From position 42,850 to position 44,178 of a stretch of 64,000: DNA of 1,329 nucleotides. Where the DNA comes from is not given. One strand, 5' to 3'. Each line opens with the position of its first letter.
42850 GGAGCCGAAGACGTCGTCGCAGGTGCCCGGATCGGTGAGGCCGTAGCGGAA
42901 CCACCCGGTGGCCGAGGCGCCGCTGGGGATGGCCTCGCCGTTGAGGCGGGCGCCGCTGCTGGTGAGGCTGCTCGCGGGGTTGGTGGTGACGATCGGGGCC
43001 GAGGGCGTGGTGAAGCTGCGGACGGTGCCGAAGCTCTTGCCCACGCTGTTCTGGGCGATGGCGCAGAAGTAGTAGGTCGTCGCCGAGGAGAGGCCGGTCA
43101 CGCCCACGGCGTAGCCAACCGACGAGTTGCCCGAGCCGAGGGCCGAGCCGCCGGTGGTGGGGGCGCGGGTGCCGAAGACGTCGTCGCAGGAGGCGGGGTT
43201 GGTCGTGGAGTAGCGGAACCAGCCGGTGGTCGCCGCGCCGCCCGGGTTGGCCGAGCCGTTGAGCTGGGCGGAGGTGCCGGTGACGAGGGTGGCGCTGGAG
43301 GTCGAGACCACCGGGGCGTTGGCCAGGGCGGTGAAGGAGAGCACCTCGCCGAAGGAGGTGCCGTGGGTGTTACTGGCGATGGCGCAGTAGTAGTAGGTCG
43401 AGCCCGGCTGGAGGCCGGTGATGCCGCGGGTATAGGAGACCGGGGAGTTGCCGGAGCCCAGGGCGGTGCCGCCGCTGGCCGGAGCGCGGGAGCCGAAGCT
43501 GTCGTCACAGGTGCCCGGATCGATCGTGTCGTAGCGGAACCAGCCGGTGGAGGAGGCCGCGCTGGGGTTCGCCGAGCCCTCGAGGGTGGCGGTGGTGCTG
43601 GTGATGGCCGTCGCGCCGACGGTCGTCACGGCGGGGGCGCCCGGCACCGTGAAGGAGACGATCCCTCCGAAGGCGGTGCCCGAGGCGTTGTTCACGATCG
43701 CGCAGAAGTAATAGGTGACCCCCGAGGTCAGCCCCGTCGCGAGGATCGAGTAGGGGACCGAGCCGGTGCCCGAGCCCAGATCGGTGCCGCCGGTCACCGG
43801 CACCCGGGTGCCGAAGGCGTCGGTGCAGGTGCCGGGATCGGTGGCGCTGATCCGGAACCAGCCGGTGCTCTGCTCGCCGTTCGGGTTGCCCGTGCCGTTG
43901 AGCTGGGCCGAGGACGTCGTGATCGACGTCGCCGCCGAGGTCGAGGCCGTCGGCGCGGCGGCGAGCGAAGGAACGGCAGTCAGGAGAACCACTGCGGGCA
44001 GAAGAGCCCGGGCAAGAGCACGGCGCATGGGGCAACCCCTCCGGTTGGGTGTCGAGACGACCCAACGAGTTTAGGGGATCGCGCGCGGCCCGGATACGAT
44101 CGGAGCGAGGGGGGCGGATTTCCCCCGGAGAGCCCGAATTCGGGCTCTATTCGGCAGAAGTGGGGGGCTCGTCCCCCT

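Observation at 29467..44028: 14.6-kb gene for a 4,853-aa surface protein made of 45 FN3-like repeats with conserved Cys pair and a MYXO-CTERM anchor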

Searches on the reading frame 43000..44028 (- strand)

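Call 7: search_protein_families(library=pfam, proteins=[window:43000-44028:-], max_evalue=1)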
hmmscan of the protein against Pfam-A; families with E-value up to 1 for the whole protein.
window:43000-44028:- (343 aa): 5 families
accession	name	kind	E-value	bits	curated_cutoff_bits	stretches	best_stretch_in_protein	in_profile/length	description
PF16656.11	Pur_ac_phosph_N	-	4e-08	34.1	30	2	194-233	56-92/93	Purple acid Phosphatase, N-terminal domain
PF16655.11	PhoD_N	-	0.00086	20.2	30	0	187-220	47-80/90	PhoD-like phosphatase, N-terminal domain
PF00041.27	fn3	-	0.00086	19.9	25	0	202-225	52-75/84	Fibronectin type III domain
PF25059.1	FN3_DSCAM-DSCAML_C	-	0.038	14.8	39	0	308-340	47-79/89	DSCAM/DSCAML C-terminal Fn3-like domain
PF24489.1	Ig_J_second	-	0.12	12.8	27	0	311-332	63-84/105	Tip attachment protein J second Ig-like domain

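Call 8: search_protein_families(library=ncbifam, proteins=[window:43000-44028:-], max_evalue=1)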
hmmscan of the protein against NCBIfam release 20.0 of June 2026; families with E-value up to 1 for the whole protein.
window:43000-44028:- (343 aa): 1 family
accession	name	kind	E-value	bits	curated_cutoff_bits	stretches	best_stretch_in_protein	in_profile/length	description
TIGR01614.1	PME_inhib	domain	0.088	12.1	35.95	0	56-75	129-148/178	pectinesterase inhibitor domain-containing protein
